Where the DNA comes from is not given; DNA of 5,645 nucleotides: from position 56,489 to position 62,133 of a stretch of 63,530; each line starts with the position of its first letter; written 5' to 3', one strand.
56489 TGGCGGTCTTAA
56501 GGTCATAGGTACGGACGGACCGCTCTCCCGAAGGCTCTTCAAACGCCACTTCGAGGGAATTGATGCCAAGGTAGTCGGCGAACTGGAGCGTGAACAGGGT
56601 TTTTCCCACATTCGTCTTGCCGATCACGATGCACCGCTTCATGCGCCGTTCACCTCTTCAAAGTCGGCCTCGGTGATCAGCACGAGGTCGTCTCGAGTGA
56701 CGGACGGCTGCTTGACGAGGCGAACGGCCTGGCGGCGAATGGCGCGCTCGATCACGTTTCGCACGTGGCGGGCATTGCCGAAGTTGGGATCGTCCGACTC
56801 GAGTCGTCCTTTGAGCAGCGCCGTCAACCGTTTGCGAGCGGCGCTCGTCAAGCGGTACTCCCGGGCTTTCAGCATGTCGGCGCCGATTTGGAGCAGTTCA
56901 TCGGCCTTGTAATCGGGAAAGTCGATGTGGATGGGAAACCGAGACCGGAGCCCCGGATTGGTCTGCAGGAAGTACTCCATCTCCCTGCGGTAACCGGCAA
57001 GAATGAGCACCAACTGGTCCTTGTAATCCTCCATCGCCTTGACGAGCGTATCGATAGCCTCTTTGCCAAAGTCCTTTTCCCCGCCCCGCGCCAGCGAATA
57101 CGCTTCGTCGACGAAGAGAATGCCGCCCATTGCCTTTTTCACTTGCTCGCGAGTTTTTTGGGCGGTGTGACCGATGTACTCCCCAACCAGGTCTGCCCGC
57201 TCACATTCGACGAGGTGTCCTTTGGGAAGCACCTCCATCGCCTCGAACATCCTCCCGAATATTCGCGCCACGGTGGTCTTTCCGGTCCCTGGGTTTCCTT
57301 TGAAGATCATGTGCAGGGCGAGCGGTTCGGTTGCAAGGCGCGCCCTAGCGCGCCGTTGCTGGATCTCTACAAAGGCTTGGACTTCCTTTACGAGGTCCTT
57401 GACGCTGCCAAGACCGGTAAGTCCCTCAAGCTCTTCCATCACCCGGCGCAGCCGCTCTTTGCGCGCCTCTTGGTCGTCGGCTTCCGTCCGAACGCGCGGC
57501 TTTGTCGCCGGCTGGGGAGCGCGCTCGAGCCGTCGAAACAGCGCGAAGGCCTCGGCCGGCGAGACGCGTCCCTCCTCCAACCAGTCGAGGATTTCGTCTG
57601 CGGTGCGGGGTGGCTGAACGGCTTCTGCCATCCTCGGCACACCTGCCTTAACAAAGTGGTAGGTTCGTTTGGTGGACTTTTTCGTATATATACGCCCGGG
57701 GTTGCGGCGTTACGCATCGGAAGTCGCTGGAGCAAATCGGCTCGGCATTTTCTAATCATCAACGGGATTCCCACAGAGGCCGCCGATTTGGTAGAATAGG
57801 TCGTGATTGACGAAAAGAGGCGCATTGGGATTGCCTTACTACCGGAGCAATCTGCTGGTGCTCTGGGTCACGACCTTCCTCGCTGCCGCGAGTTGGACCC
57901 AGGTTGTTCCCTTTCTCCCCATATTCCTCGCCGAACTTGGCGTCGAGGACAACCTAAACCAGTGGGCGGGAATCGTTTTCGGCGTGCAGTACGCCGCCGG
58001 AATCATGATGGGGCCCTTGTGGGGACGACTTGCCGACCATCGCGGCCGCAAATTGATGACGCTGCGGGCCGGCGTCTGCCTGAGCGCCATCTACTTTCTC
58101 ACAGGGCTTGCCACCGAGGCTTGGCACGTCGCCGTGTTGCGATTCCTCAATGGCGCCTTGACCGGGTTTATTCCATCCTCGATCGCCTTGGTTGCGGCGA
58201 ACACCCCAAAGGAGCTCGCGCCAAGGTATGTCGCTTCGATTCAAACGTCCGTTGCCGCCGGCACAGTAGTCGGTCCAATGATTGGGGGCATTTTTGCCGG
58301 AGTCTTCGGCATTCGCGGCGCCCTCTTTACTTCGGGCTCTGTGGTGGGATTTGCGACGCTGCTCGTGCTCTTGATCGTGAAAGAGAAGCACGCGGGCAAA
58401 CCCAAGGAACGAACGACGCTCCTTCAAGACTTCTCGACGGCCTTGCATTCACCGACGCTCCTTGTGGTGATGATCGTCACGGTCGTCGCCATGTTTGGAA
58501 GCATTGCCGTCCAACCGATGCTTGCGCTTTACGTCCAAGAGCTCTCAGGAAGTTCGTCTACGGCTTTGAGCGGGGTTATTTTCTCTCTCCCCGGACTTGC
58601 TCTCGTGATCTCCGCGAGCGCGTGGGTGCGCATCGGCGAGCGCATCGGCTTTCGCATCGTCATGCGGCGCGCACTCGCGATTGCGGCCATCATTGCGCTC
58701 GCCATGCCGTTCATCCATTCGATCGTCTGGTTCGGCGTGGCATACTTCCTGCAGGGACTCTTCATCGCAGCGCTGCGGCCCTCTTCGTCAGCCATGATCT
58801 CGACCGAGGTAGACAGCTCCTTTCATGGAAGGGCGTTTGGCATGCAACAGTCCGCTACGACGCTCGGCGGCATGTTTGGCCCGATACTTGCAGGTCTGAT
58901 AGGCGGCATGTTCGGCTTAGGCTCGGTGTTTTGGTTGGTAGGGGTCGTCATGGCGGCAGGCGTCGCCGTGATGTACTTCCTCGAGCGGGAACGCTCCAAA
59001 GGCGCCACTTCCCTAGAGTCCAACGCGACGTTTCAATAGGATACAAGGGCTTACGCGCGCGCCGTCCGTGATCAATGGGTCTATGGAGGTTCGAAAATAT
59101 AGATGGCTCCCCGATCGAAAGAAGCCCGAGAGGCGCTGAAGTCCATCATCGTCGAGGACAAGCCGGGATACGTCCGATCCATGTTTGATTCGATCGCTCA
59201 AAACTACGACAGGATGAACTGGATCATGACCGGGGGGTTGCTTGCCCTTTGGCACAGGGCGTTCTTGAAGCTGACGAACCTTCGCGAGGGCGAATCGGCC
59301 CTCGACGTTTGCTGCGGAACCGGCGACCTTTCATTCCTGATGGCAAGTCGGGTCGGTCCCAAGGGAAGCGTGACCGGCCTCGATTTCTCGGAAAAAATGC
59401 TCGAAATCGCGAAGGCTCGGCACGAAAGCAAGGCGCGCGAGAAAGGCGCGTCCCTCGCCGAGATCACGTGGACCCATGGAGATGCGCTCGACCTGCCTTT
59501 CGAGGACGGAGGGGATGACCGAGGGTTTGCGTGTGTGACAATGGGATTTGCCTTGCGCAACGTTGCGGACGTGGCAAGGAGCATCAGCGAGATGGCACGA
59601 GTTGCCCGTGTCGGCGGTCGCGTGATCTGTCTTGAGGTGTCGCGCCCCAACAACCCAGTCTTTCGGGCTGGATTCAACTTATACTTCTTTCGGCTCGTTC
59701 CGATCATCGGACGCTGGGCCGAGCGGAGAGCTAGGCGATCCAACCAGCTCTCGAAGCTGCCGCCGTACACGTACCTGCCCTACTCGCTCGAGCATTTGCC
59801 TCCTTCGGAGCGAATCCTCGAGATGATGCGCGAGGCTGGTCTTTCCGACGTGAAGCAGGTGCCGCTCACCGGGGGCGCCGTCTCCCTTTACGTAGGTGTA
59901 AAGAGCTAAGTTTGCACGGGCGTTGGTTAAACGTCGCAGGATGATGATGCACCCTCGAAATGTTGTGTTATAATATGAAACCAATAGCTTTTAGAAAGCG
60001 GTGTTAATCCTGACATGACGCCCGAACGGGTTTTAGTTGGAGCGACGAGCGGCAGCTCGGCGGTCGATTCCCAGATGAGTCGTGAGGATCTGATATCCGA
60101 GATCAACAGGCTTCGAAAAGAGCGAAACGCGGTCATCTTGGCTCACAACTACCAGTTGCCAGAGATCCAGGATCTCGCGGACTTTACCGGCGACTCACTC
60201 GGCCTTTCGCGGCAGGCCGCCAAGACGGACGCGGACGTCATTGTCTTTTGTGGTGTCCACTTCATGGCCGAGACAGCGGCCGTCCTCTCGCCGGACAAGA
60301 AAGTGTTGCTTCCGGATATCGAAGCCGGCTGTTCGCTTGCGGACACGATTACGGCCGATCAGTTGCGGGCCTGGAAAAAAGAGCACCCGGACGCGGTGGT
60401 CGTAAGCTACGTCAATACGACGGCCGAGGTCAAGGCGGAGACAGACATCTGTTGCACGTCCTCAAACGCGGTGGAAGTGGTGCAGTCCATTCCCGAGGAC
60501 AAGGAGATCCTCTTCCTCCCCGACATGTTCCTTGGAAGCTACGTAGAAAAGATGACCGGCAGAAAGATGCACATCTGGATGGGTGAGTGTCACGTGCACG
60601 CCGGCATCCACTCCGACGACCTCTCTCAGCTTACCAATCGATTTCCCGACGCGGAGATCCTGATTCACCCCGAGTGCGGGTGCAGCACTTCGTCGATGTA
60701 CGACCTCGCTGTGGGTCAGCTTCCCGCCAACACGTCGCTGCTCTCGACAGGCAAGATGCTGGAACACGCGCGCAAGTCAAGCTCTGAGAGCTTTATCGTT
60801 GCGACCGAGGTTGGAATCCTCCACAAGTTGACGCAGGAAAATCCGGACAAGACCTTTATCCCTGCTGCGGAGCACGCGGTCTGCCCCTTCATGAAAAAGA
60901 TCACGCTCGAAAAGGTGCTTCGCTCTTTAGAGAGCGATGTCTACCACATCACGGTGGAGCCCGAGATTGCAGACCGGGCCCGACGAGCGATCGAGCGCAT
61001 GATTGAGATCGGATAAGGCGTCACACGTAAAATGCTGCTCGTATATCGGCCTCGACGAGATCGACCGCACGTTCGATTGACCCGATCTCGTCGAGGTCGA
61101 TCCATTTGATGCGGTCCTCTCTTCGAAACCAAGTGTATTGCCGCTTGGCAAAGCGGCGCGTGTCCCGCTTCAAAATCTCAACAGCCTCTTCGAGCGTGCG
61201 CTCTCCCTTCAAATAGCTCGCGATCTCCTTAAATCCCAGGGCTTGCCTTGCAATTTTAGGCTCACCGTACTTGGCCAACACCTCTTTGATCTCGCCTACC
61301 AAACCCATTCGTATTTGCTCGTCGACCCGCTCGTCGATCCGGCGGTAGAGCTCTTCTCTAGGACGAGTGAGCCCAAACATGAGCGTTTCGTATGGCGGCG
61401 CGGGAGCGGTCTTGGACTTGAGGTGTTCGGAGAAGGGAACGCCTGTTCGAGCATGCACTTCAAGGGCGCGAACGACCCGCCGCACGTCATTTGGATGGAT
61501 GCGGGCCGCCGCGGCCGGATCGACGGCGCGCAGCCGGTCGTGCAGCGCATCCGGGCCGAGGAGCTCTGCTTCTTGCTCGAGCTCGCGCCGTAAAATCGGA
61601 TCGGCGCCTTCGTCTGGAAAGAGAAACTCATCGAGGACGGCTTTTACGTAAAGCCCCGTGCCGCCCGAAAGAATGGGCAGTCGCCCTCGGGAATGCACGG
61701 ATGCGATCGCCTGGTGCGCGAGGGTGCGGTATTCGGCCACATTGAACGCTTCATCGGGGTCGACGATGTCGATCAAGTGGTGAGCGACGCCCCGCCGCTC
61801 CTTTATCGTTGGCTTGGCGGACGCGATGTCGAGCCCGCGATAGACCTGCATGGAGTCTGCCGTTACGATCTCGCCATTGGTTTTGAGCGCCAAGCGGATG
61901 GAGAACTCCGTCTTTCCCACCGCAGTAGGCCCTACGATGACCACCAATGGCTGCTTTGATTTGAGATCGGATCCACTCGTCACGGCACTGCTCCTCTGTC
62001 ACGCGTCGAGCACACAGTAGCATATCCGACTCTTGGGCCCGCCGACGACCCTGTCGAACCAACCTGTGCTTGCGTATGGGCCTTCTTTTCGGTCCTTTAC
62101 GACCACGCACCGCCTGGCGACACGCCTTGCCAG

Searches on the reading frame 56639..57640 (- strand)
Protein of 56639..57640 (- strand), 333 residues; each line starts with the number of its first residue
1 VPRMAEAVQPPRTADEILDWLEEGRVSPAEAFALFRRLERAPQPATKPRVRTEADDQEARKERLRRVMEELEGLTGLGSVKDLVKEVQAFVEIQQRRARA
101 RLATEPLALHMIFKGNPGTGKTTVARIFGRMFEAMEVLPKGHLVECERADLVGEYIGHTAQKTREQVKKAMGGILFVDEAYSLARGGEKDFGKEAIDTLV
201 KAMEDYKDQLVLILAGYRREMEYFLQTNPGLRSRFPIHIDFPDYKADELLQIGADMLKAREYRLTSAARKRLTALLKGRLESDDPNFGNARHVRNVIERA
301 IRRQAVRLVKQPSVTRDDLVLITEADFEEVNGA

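Call 71: search_protein_families(library=pfam, proteins=[window:56639-57640:-], max_evalue=0.00001)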
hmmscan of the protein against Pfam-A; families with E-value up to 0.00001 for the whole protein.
window:56639-57640:- (333 aa): 2 families
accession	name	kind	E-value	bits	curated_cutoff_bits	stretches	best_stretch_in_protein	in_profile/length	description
PF17866.7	AAA_lid_6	-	5.2e-21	74.9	24.3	1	267-327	2-60/60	AAA lid domain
PF00004.35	AAA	-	8.4e-18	65.5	21.2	1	111-242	1-130/131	ATPase family associated with various cellular activities (AAA)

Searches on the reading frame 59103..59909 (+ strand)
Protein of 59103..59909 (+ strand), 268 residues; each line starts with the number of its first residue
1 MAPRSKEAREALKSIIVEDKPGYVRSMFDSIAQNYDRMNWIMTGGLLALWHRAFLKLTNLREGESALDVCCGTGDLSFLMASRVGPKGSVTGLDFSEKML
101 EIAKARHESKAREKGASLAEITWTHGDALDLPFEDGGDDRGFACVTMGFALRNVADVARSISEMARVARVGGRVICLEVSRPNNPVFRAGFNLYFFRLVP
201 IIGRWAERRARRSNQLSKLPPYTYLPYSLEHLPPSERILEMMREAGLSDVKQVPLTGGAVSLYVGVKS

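Call 71: search_protein_families(library=pfam, proteins=[window:59103-59909:+], max_evalue=0.00001)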
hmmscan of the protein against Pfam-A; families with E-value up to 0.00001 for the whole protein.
window:59103-59909:+ (268 aa): 7 families
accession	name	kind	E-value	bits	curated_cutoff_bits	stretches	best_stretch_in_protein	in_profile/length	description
PF01209.24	Ubie_methyltran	-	1.8e-58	198.1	20.1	1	22-267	7-233/233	ubiE/COQ5 methyltransferase family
PF13649.12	Methyltransf_25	-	2.4e-18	67.1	27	1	67-172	2-97/97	Methyltransferase domain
PF13847.12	Methyltransf_31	-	2.9e-17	63.2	27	1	61-180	2-113/145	Methyltransferase domain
PF08241.18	Methyltransf_11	-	1.6e-16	61.1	21.2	1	67-176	1-95/95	Methyltransferase domain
PF08242.18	Methyltransf_12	-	4.5e-11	43.8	30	1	67-174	1-98/98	Methyltransferase domain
PF13489.12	Methyltransf_23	-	4.4e-09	36.7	27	1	51-251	14-163/164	Methyltransferase domain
PF01135.25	PCMT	-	1.2e-06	28.9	20.3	1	51-127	62-132/210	Protein-L-isoaspartate(D-aspartate) O-methyltransferase (PCMT)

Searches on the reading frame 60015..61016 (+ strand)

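Call 71: search_protein_families(library=pfam, proteins=[window:60015-61016:+], max_evalue=0.00001)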
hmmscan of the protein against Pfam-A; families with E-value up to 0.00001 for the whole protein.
window:60015-61016:+ (333 aa): 1 family
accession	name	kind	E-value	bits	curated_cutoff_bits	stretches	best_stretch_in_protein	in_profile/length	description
PF02445.21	NadA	-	1.3e-121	405.7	27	1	29-331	2-295/295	Quinolinate synthetase A protein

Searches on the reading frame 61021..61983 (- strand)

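Call 71: search_protein_families(library=pfam, proteins=[window:61021-61983:-], max_evalue=0.00001)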
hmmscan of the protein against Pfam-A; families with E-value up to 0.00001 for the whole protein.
window:61021-61983:- (320 aa): 2 families
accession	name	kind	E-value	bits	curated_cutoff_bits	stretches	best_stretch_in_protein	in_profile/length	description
PF01715.23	IPPT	-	8.2e-90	301.2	23.6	1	46-289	1-243/243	IPP transferase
PF01745.22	IPT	-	1.1e-08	35.2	20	1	14-68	4-58/233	Isopentenyl transferase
